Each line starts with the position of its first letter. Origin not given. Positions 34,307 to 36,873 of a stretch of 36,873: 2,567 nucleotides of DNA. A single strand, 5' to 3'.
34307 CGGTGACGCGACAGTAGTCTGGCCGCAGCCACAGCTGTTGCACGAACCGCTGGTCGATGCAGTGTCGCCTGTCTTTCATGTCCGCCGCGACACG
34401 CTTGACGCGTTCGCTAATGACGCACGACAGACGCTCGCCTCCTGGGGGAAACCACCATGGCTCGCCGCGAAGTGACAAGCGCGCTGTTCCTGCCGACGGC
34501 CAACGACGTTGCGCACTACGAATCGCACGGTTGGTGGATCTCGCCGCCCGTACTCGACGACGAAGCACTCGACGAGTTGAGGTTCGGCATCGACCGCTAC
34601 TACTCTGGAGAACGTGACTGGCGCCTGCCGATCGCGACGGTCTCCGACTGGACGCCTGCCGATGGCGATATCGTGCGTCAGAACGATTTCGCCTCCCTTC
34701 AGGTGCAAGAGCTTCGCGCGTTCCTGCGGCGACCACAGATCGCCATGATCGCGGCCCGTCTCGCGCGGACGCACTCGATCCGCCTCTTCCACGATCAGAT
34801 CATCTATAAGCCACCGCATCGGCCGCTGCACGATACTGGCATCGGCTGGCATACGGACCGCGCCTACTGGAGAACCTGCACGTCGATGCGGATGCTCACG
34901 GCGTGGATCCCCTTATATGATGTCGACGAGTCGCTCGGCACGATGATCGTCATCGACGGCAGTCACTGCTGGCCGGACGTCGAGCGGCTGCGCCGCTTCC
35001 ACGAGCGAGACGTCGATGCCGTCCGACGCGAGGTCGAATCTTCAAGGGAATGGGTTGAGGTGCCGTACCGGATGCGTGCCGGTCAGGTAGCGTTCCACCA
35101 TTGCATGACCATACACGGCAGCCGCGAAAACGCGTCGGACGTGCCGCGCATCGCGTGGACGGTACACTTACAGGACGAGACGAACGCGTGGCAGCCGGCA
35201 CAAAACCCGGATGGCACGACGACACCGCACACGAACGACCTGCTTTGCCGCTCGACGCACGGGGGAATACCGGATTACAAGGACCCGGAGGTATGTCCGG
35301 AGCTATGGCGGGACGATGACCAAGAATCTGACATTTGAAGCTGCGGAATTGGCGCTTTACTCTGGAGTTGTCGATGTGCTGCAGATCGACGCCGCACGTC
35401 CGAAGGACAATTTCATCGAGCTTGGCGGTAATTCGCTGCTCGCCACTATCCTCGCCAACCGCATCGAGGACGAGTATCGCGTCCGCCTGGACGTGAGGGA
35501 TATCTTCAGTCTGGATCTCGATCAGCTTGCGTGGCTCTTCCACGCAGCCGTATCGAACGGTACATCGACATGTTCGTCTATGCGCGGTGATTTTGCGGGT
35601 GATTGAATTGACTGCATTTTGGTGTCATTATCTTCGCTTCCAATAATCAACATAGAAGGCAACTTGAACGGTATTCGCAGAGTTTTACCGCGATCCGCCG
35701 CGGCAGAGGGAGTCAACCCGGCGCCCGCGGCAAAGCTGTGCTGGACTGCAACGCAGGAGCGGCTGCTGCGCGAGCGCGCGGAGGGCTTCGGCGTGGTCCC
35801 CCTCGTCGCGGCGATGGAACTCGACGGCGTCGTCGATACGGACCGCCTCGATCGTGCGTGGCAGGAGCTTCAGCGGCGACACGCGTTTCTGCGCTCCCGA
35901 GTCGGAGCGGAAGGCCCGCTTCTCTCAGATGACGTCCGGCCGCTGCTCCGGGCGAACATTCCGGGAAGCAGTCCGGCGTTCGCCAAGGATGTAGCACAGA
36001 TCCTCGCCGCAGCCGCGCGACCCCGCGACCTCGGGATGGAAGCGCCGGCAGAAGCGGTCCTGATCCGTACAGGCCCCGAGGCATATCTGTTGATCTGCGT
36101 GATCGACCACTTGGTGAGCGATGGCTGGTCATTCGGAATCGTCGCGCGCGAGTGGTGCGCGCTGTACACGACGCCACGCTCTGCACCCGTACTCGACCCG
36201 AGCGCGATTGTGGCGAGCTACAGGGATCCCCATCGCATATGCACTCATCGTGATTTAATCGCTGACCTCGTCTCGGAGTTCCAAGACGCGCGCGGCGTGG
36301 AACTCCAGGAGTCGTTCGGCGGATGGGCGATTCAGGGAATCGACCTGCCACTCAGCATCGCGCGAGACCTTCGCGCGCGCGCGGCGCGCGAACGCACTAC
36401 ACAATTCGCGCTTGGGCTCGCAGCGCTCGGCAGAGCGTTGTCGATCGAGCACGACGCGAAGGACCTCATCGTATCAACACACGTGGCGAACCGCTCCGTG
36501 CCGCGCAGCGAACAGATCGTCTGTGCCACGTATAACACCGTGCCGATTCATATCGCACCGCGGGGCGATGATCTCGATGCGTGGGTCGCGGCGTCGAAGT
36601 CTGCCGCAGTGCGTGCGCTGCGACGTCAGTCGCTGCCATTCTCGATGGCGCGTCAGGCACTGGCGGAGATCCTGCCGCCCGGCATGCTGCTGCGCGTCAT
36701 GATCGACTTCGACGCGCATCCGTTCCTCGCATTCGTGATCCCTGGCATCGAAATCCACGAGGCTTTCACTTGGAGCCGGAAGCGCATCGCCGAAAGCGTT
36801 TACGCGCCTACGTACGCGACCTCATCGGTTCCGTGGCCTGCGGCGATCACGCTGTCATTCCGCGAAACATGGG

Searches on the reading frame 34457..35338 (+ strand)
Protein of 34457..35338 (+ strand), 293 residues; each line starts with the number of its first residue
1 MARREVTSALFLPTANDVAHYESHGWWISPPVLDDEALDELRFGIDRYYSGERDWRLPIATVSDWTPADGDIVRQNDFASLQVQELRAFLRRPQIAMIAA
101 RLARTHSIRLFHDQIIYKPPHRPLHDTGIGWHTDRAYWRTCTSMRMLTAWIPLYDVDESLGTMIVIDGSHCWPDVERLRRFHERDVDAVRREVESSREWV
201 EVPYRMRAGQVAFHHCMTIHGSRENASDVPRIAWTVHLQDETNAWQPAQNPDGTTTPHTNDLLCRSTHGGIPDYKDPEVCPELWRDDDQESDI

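Call 7: search_protein_families(library=pfam, proteins=[window:34457-35338:+], max_evalue=0.01)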
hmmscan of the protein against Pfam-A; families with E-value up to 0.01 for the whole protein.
window:34457-35338:+ (293 aa): 1 family
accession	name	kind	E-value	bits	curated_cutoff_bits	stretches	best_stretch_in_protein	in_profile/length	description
PF05721.19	PhyH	-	1.5e-23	84.7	22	1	21-233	1-213/213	Phytanoyl-CoA dioxygenase (PhyH)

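Call 8: search_protein_families(library=ncbifam, proteins=[window:34457-35338:+], max_evalue=0.01)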
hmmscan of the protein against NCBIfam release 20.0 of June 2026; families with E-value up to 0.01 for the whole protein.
window:34457-35338:+ (293 aa): 2 families
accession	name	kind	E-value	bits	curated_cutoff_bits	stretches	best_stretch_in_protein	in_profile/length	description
TIGR02408.1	ectoine_ThpD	equivalog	3.8e-07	29.7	336.5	1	15-170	19-169/277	ectoine hydroxylase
NF045813.1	DxPntBtaHylase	equivalog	0.00043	19.7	550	1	132-251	137-253/285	1-deoxypentalenic acid 11-beta-hydroxylase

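Call 10: find_encoding_contigs(protein=window:34457-35338:+, flank=10000, max_places=10)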
Protein window:34457-35338:+ (293 aa): 1 contig read that carries it; 1 place shown.
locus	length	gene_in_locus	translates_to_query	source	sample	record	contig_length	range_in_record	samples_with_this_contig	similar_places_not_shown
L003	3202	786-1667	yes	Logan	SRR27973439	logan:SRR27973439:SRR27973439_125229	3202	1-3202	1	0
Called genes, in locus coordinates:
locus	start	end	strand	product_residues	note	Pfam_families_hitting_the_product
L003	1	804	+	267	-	?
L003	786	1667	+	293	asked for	PF05721:PhyH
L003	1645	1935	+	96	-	PF00550:PP-binding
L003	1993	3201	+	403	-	?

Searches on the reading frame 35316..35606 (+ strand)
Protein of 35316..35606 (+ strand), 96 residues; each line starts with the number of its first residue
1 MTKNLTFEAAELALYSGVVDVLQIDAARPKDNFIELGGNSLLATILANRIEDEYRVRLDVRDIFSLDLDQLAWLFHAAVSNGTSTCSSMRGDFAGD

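Call 7: search_protein_families(library=pfam, proteins=[window:35316-35606:+], max_evalue=0.01)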
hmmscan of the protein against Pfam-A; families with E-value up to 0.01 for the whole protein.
window:35316-35606:+ (96 aa): 1 family
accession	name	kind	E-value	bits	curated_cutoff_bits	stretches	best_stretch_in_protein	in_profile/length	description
PF00550.31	PP-binding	-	1.7e-10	41.4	20.8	1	18-65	7-56/67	Phosphopantetheine attachment site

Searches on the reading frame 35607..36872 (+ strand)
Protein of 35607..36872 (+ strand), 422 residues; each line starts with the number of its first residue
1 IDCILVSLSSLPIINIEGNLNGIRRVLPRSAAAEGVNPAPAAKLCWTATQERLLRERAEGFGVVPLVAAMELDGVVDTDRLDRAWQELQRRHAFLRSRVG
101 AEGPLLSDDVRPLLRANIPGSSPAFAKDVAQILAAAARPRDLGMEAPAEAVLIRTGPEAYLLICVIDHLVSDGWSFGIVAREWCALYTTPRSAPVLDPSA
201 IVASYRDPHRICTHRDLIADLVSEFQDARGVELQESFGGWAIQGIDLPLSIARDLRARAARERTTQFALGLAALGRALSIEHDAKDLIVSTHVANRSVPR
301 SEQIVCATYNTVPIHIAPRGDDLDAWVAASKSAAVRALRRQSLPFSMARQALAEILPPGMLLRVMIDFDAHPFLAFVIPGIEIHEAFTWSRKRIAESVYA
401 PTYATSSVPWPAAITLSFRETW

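Call 7: search_protein_families(library=pfam, proteins=[window:35607-36872:+], max_evalue=0.01)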
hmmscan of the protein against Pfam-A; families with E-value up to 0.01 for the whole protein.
window:35607-36872:+ (422 aa): 1 family
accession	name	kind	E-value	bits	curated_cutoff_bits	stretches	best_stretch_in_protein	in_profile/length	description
PF00668.25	Condensation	-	4.4e-18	65.6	30.6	2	68-190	31-161/456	Condensation domain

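Call 8: search_protein_families(library=ncbifam, proteins=[window:35607-36872:+], max_evalue=0.01)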
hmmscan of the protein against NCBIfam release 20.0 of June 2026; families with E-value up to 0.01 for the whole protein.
window:35607-36872:+ (422 aa): 2 families
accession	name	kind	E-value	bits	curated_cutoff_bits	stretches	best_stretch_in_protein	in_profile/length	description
NF004282.0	PRK05691.1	subfamily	5.6e-11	39.2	4090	2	71-188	1758-1882/4334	non-ribosomal peptide synthase/polyketide synthase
NF038078.1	NRPS_MxcG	equivalog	0.0051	14.1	2300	0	71-339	34-316/1442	myxochelin non-ribosomal peptide synthetase MxcG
